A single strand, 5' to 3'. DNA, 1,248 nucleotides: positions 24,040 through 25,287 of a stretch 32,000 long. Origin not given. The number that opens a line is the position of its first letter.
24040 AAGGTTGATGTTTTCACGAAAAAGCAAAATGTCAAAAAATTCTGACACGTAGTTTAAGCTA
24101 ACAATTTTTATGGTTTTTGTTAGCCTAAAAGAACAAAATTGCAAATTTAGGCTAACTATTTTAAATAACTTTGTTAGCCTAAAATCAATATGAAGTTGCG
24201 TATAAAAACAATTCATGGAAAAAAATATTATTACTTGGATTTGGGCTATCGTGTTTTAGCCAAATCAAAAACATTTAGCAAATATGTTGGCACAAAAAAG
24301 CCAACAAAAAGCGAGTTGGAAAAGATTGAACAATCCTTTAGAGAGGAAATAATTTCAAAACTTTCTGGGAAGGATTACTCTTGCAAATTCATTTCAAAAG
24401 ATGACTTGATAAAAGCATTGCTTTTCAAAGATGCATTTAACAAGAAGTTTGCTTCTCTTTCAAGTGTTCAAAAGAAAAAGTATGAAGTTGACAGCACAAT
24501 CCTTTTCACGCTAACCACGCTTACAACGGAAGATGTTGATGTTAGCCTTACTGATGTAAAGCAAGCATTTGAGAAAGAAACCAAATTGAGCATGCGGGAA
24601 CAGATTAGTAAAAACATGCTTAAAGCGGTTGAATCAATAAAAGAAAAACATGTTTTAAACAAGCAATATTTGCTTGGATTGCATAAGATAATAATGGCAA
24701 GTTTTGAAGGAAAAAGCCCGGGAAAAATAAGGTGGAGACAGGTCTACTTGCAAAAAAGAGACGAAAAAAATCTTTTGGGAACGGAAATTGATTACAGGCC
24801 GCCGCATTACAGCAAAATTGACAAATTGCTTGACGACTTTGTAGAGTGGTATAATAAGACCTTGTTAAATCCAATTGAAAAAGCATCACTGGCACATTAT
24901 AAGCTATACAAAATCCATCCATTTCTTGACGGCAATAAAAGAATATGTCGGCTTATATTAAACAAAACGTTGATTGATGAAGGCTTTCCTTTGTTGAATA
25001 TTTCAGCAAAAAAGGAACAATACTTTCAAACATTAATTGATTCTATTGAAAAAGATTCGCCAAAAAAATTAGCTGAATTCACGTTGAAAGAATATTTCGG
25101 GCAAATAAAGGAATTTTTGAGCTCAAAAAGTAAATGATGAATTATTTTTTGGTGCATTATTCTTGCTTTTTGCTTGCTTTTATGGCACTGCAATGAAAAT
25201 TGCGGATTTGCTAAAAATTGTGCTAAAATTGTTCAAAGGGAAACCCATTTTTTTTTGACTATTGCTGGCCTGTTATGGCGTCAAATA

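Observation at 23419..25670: Fic/Doc cassette sits between two copies of a host segment: a Campbell-type integration or duplication scar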

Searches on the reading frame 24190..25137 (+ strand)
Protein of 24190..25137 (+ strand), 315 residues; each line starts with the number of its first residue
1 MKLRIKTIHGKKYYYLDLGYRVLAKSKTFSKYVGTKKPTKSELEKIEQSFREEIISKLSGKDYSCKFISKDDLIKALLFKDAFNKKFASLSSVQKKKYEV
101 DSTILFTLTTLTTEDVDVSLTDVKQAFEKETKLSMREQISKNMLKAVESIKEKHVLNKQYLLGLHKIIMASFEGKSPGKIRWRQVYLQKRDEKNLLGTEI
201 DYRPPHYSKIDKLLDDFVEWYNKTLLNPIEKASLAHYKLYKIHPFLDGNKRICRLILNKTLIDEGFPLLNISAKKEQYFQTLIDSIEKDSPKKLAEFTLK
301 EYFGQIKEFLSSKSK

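Call 8: search_protein_families(library=pfam, proteins=[window:24190-25137:+], max_evalue=0.01)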
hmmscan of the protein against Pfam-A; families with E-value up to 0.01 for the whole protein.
window:24190-25137:+ (315 aa): 1 family
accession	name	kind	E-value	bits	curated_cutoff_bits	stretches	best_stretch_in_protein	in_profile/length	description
PF02661.23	Fic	-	1.4e-18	67.9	24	1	156-260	2-92/93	Fic/DOC family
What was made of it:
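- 24190..25137 (+): Fic gene (315 aa). It is a class II Fic fold with motif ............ and an N-terminal three-stranded sheet plus helix of unknown function. Pfam Fic E = 1.4e-18 (call 8).
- Checked: Its only supported gene is Fic, 24190-25137 on the + strand (Pfam PF02661, E = 1.4e-18, call 8).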

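Call 9: find_encoding_contigs(protein=window:24190-25137:+, flank=10000, max_places=10)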
Protein window:24190-25137:+ (315 aa): 2 contigs read that carry it; 2 places shown.
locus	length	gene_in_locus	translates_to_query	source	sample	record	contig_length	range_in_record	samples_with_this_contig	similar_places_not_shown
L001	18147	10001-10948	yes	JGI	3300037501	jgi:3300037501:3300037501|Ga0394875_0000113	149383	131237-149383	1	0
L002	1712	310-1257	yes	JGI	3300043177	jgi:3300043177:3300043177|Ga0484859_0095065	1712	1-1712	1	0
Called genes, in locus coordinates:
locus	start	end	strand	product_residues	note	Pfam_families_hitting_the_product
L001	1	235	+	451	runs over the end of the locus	-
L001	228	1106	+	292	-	-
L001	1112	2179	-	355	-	PF01926:MMR_HSR1, PF02421:FeoB_N, PF16897:MMR_HSR1_Xtn, PF02824:TGS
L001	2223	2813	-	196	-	PF01170:UPF0020, PF05175:MTS, PF03602:Cons_hypoth95, PF06325:PrmA, PF07669:Eco57I (weak), PF13847:Methyltransf_31, PF09445:Methyltransf_15, PF13649:Methyltransf_25, +4 more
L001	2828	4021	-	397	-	-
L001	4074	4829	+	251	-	PF01026:TatD_DNase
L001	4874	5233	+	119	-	-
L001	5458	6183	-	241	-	PF11858:DUF3378 (weak), PF01351:RNase_HII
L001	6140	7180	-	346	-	PF01142:TruD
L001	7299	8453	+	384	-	-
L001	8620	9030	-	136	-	PF14478:DUF4430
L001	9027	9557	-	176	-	-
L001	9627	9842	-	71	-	-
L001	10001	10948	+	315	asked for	PF02661:Fic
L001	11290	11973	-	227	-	-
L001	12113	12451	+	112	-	-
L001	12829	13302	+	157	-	-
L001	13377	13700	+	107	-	PF04011:LemA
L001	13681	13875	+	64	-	PF04011:LemA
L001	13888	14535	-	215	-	-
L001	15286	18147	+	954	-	?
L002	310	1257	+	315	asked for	PF02661:Fic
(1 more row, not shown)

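Call 15: find_homologous_proteins(query=window:24190-25137:+, max_evalue=0.00001)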
Query window:24190-25137:+ (315 aa): 261 proteins with E <= 0.00001 among 1876 candidates; the best 120 are listed.
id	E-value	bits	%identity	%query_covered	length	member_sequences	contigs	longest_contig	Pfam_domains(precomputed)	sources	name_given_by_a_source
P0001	2.4e-198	675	100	100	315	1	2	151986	PF02661.24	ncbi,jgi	jgi:Fic family protein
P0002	2.9e-172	590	87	99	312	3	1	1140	PF02661.24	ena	-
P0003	2.5e-168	577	86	98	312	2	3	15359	PF02661.24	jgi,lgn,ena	-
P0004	2.8e-168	577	87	98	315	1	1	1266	PF02661.24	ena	-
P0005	2.5e-165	567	85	98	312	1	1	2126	PF02661.24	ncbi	-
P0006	7.6e-165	566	82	99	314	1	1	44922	PF02661.24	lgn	-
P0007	5.2e-164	563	83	98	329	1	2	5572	PF02661.24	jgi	jgi:fido (protein-threonine AMPylation protein)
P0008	7.2e-163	559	82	98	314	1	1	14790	PF02661.24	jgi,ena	-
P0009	4.5e-162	556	85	98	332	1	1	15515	PF02661.24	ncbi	-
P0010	3.5e-159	547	81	99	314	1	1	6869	PF02661.24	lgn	-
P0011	5.8e-158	543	81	100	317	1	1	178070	PF02661.24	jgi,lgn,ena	-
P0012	6.9e-158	543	80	99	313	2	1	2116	PF02661.24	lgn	-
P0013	8.3e-158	542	82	98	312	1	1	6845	PF02661.24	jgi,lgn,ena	-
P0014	2.9e-157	541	81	99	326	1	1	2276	PF02661.24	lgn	-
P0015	1.1e-154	532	79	98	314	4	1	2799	PF02661.24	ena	-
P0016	2.0e-154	531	77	99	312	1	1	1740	PF02661.24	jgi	jgi:Fic family protein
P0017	6.7e-154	530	79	98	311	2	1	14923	PF02661.24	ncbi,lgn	ncbi:MAG: Fic family protein [archaeon]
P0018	1.4e-150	519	78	99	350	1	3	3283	PF02661.24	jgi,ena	-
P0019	2.6e-149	515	77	98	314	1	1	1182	PF02661.24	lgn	-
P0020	4.4e-149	514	77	98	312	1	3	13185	PF02661.24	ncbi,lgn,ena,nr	ncbi:Fic family protein [Candidatus Micrarchaeota archaeon]|nr:Fic family protein [Candidatus Micrar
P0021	9.7e-149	513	76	98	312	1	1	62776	PF02661.24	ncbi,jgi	-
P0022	9.7e-149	513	77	98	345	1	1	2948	PF02661.24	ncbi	-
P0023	2.3e-148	511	74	100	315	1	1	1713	PF02661.24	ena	-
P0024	2.8e-148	511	77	98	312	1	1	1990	PF02661.24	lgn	-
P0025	4.7e-148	510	76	98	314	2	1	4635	PF02661.24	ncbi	-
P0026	1.1e-147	509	75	99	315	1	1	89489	PF02661.24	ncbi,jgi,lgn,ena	ncbi:MAG: Fic family protein [Candidatus Aenigmatarchaeota archaeon]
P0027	1.3e-147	509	76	99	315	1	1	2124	PF02661.24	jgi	-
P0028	6.1e-147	507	76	98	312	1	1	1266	PF02661.24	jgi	-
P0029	1.2e-146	506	75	98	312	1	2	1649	PF02661.24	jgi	-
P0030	1.5e-146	505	76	100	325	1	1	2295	PF02661.24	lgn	-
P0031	1.7e-146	505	75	98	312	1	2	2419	PF02661.24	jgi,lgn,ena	-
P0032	3.3e-146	504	73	99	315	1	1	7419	PF02661.24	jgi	jgi:Fic family protein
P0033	8.0e-146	503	76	99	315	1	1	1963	PF02661.24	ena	-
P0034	8.9e-146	503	75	98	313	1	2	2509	PF02661.24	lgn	-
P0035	2.2e-145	502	74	99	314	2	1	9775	PF02661.24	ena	-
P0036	3.0e-145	501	75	99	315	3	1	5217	PF02661.24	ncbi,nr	ncbi:MAG: Fic family protein [Candidatus Aenigmarchaeota archaeon]|nr:Fic family protein [Candidatus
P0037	3.7e-145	501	73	99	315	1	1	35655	PF02661.24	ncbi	-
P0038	4.9e-145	500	75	99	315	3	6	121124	PF02661.24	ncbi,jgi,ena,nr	ncbi:MAG TPA: Fic family protein [archaeon]|nr:Fic family protein [archaeon]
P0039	5.1e-145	500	73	99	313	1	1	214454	PF02661.24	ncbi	ncbi:MAG: Fic family protein [Candidatus Diapherotrites archaeon]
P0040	5.7e-145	500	73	98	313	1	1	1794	PF02661.24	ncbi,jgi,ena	-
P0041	5.9e-145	500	75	100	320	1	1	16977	PF02661.24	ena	-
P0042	3.1e-144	498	74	99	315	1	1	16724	PF02661.24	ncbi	-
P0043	1.1e-143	496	74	100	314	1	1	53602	PF02661.24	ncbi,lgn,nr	ncbi:MAG: Fic family protein [archaeon]|nr:Fic family protein [archaeon]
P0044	1.1e-143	496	74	98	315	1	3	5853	PF02661.24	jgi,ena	-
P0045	1.2e-143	496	75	99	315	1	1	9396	PF02661.24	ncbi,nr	ncbi:Fic family protein [archaeon]|nr:Fic family protein [archaeon]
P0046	2.9e-143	495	74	99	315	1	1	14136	PF02661.24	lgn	-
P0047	3.5e-143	494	72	99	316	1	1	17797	PF02661.24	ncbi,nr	ncbi:MAG: Fic family protein [Candidatus Aenigmarchaeota archaeon]|nr:Fic family protein [Candidatus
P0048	4.2e-143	494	73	99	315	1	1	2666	PF02661.24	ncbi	-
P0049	6.3e-143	494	74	99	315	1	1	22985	PF02661.24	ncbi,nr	ncbi:MAG: Fic family protein [Candidatus Aenigmarchaeota archaeon]|nr:Fic family protein [Candidatus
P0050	7.1e-143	493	73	99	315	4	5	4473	PF02661.24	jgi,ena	-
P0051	2.8e-142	491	74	100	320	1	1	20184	PF02661.24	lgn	-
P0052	4.2e-142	491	74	99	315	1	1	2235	PF02661.24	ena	-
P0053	2.1e-141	489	73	98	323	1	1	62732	PF02661.24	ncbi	-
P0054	2.3e-141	488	73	99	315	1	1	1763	PF02661.24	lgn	-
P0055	5.3e-141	487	73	98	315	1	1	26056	PF02661.24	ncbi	-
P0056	9.9e-141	486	72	98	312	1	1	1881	PF02661.24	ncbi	-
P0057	1.1e-140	486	71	100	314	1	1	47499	PF02661.24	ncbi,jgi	-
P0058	2.5e-140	485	71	98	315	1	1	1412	PF02661.24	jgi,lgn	-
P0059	3.3e-140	485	72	98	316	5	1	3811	PF02661.24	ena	-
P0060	6.2e-140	484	72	99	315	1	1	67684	PF02661.24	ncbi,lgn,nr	ncbi:MAG: Fic family protein [Candidatus Aenigmarchaeota archaeon]|nr:Fic family protein [Candidatus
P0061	1.3e-139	483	73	99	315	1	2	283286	PF02661.24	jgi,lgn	jgi:fido (protein-threonine AMPylation protein)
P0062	3.0e-139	481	71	99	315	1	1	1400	PF02661.24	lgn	-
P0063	3.1e-139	481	72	99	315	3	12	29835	PF02661.24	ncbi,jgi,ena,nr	ncbi:MAG: Fic family protein [Candidatus Aenigmarchaeota archaeon]|nr:Fic family protein [Candidatus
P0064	3.5e-139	481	73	99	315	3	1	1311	PF02661.24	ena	-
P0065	6.6e-139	480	71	99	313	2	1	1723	PF02661.24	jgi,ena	-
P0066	1.5e-138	479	67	100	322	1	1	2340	PF02661.24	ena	-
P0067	3.7e-138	478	72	99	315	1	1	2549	PF02661.24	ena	-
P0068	7.9e-138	477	73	99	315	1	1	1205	PF02661.24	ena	-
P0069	8.1e-137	474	68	100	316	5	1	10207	PF02661.24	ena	-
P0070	2.0e-136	472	72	99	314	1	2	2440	PF02661.24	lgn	-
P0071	1.1e-135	470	70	99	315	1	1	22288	PF02661.24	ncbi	-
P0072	3.6e-135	468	70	99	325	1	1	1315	PF02661.24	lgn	-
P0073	1.9e-134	466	69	99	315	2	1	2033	PF02661.24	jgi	-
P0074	4.5e-133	461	73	91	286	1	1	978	PF02661.24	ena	-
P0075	4.8e-133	461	67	98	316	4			PF02661.24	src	-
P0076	5.5e-133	461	69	98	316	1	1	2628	PF02661.24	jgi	jgi:fido (protein-threonine AMPylation protein)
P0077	6.2e-133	461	70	99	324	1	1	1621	PF02661.24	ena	-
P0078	1.2e-131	457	68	99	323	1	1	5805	PF02661.24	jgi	-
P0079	3.3e-130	452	65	99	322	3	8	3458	PF02661.24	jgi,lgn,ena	-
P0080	1.3e-129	450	65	99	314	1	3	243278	PF02661.24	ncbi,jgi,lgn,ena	-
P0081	7.2e-129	447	64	100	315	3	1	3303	PF02661.24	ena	-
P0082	2.3e-128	446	67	98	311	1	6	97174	PF02661.24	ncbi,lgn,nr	ncbi:MAG: Fic family protein [Candidatus ainarchaeum sp.]|nr:Fic family protein [Candidatus ainarcha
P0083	8.3e-128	444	64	100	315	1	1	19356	PF02661.24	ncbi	ncbi:MAG: Fic family protein [Candidatus Aenigmatarchaeota archaeon]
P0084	1.0e-127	444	66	98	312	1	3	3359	PF02661.24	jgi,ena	-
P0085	1.6e-126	440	65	99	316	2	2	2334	PF02661.24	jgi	-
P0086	9.3e-125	434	65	100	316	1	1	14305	PF02661.24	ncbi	-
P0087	4.3e-124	432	67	98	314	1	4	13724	PF02661.24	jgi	jgi:Fic family protein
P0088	8.6e-124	431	66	98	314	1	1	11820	PF02661.24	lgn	-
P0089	3.1e-123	429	63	99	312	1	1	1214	PF02661.24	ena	-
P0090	6.4e-123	428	63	99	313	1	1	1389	PF02661.24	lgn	-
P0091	1.8e-122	426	82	77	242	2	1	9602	PF02661.24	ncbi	ncbi:MAG: Fic family protein [archaeon]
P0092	3.3e-122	426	61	100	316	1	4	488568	PF02661.24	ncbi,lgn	-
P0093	3.3e-122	426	65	98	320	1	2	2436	PF02661.24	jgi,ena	-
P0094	6.7e-122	425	61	99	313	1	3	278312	PF02661.24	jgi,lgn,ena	-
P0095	2.0e-120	420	60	99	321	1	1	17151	PF02661.24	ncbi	-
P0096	4.9e-120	418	62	99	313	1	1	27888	PF02661.24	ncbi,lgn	-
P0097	5.0e-120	418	62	99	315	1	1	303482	PF02661.24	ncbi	-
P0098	7.3e-120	418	61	100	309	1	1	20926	PF02661.24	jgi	jgi:Fic family protein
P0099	1.1e-119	417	61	98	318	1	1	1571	PF02661.24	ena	-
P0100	1.1e-119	417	61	99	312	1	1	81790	PF02661.24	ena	-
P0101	1.4e-119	417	63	98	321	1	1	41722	PF02661.24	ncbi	-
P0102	1.8e-119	417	74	82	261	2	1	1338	PF02661.24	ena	-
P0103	2.3e-119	416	62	99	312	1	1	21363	PF02661.24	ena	-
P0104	2.7e-119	416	60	99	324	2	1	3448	PF02661.24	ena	-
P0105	4.7e-119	415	61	99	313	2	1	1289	PF02661.24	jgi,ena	-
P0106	9.4e-119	414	60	99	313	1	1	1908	PF02661.24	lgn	-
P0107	1.6e-118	413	60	99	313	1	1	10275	PF02661.24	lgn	-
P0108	1.8e-118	413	64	99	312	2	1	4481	PF02661.24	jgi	jgi:Fic family protein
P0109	4.6e-118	412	59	99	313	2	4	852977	PF02661.24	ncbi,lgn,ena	-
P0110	5.9e-118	412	60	99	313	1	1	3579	PF02661.24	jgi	jgi:Fic family protein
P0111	1.1e-117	411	59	99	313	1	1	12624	PF02661.24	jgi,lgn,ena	jgi:Fic family protein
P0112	1.1e-117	411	67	92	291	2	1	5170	PF02661.24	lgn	-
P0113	1.3e-117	410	61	99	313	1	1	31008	PF02661.24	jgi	jgi:Fic family protein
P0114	1.7e-117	410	61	99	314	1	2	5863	PF02661.24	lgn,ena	-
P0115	2.1e-117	410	59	99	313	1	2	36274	PF02661.24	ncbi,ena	-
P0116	2.5e-117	410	62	99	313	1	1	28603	PF02661.24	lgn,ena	-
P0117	3.3e-117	409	61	99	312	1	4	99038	PF02661.24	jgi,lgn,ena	jgi:Fic family protein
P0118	7.1e-117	408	58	95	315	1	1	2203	PF02661.24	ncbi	-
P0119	9.1e-117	408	58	99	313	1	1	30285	PF02661.24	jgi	jgi:Fic family protein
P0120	1.0e-116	408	58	99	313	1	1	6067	PF02661.24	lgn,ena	-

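Call 17: find_related_loci(query=A2, collection=genome_contigs, flank=6000)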
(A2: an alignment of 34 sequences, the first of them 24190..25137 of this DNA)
Query A2 (315 aa) in genome_contigs; peptide patterns used: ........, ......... (x = any residue, [..] = any of these).
600 stretches matched a pattern (row limit reached: there are more); 45 encode a relative of the query (tblastn E <= 1e-3); 45 distinct loci.
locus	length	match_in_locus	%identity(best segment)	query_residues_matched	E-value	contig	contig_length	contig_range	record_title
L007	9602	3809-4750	79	1-314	2e-156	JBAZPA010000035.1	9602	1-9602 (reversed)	MAG: archaeon isolate SO_2017_SWC_19 scaffold_6121_c1_LP-4_2017, whole genome shotgun sequence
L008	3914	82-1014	73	1-311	9e-152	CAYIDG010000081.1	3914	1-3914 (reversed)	MAG TPA_asm: uncultured archaeon isolate ERP119705_co1_846 genome assembly, contig: NODE_44977_length_3914_cov_3.728168,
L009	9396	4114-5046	75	1-311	2e-145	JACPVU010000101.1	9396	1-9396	MAG: archaeon isolate NC_groundwater_793_Pr6_B-0.1um_41_8 kurt_kritikos_18_scaffold_583846, whole genome shotgun sequenc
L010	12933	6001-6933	74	1-311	1e-144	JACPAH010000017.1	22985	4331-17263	MAG: Candidatus Aenigmatarchaeota archaeon isolate NC_groundwater_226_Ag_S-0.2um_50_12 S5_GD2017_2_S2_scaffold_1819, who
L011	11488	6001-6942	71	1-314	5e-142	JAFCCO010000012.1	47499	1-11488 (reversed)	MAG: Candidatus Iainarchaeum archaeon isolate AB_3033_Bin_60 AB_3033_Bin_60_scaffold_752, whole genome shotgun sequence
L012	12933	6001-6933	72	1-311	3e-141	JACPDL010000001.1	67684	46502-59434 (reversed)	MAG: Candidatus Aenigmatarchaeota archaeon isolate NC_groundwater_308_Ag_B-0.1um_45_55 GD18-4_B1_scaffold_197837, whole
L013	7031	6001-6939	74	1-313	3e-140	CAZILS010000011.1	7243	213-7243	MAG TPA_asm: uncultured archaeon isolate SRP141376_co4_238 genome assembly, contig: NODE_16611_length_7243_cov_16.977323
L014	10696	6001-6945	64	1-315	8e-138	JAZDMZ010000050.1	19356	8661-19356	MAG: Candidatus Aenigmatarchaeota archaeon isolate MEGAHIT-group-0.686 k141_18412722, whole genome shotgun sequence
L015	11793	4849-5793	65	1-315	3e-135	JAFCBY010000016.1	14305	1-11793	Candidatus Falkowbacteria bacterium isolate AB_1215_Bin_116 AB_1215_Bin_116.fna_scaffold_5589, whole genome shotgun sequ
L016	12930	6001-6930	67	3-312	1e-128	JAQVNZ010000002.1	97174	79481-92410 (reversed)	MAG: Candidatus ainarchaeum sp. isolate STF1_169 NODE_338_length_97174_cov_3.768999_Sandtown_F1, whole genome shotgun se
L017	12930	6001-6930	59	1-310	6e-119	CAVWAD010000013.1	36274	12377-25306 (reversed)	MAG: uncultured archaeon isolate MFD03726.bin.2.73 genome assembly, contig: contig_52848, whole genome shotgun sequence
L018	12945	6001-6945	57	1-315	2e-114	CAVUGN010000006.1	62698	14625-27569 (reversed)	MAG: uncultured Candidatus Micrarchaeota archaeon isolate MFD02138.bin.1.89 genome assembly, contig: contig_37300, whole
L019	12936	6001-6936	56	1-311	1e-111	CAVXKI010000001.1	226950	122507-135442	MAG: uncultured Candidatus Micrarchaeota archaeon isolate MFD09222.bin.2.172 genome assembly, contig: contig_101017, who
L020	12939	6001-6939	58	1-313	1e-111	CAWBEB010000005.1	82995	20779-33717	MAG: uncultured Candidatus Micrarchaeota archaeon isolate MFD04780.bin.2.92 genome assembly, contig: contig_75568, whole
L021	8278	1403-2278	61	18-310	4e-111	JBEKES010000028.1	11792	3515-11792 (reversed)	MAG: Candidatus Micrarchaeaceae archaeon isolate SPRUCE 211 SPRUCE_211_28, whole genome shotgun sequence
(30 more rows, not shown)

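Call 23: find_related_loci(query=A2, collection=metagenome_contigs, flank=5000)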
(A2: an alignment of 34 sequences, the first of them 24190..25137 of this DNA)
Query A2 (315 aa) in metagenome_contigs; peptide patterns used: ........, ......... (x = any residue, [..] = any of these).
600 stretches matched a pattern (row limit reached: there are more); 39 encode a relative of the query (tblastn E <= 1e-3); 39 distinct loci.
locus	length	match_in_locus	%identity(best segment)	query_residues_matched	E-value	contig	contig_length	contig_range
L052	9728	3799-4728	86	1-310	2e-170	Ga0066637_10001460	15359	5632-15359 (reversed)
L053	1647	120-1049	74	1-310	2e-157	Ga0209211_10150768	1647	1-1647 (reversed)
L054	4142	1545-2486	68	1-314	2e-141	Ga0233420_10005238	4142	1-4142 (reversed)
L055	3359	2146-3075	66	3-312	1e-132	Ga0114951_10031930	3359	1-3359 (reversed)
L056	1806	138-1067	60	1-310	1e-123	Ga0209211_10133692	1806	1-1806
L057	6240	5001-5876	61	18-310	2e-111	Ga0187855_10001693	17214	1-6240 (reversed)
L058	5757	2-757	56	62-313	3e-93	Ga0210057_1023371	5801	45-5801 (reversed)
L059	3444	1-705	60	77-311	7e-88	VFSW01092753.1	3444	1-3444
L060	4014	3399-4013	71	1-205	5e-82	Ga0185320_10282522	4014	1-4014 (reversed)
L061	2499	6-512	59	146-313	1e-68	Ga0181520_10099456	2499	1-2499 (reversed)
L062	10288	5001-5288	29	188-282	3e-9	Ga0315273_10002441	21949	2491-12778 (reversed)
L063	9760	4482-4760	30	163-261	5e-9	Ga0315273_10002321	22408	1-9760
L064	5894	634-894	30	164-251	4e-9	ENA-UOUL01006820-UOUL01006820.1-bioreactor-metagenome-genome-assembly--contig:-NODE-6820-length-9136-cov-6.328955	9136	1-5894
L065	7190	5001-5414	26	161-300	6e-9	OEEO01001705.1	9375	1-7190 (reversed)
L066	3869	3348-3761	25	161-300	9e-8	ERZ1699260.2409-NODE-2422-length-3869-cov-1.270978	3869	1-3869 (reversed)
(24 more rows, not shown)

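Call 34: find_related_loci(query=A2, collection=viral_contigs, flank=6000)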
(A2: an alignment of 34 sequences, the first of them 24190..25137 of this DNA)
Query A2 (315 aa) in viral_contigs; peptide patterns used: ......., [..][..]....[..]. (x = any residue, [..] = any of these).
368 stretches matched a pattern; 210 encode a relative of the query (tblastn E <= 1e-3); the best 80 are kept; 80 distinct loci.
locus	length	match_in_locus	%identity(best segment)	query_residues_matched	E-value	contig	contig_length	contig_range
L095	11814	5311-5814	29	142-299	3e-15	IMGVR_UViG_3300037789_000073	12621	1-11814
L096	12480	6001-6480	29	146-299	3e-15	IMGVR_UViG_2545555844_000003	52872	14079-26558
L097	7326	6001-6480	29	146-299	3e-15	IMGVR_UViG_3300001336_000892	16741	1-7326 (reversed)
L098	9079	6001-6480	29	146-299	6e-15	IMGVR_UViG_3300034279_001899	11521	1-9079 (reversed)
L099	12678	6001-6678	27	48-272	9e-15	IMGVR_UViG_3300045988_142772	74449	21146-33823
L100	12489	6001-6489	29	143-299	1e-14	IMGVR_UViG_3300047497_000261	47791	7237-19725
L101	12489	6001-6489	29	143-299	1e-14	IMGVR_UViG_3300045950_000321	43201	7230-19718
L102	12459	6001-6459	30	143-290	2e-14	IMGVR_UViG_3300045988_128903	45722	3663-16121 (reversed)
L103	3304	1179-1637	30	143-290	2e-14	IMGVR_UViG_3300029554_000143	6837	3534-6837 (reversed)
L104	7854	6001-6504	29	142-299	2e-14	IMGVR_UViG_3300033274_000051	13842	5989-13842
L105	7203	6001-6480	29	146-299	3e-14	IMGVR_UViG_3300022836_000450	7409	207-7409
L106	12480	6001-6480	28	146-299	4e-14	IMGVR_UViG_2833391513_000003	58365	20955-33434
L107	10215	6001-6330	31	156-266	5e-14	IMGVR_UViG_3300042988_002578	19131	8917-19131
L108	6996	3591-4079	29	143-299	4e-14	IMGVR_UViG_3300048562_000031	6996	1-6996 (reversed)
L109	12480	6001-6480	27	146-299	8e-14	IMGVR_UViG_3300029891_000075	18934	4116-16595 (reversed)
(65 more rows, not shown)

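Call 35: find_encoding_contigs(protein=P0006, flank=5000, max_places=3)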
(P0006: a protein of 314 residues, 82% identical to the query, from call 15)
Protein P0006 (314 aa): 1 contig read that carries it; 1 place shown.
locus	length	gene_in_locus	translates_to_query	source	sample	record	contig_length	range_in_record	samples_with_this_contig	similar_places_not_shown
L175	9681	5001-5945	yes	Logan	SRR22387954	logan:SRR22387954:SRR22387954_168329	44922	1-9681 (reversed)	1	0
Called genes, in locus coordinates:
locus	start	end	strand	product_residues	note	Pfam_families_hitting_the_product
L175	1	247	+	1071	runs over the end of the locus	PF14551:MCM_N (weak), PF17207:MCM_OB, PF00493:MCM, PF14890:Intein_splicing, PF14528:LAGLIDADG_3, PF00493:MCM, PF01078:Mg_chelatase (weak), PF17855:MCM_lid, +1 more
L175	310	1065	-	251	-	-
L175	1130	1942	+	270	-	-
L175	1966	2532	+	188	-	-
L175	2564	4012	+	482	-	PF02310:B12-binding, PF04055:Radical_SAM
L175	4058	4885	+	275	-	PF06550:SPP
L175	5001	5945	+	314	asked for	PF02661:Fic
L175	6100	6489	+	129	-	PF01873:eIF-5_eIF-2B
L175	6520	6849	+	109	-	-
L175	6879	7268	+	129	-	-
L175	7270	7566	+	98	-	PF04242:DUF424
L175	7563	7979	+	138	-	PF01176:eIF-1a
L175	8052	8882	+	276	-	PF04343:DUF488, PF22751:DUF488-N3a (weak)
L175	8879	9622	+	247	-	-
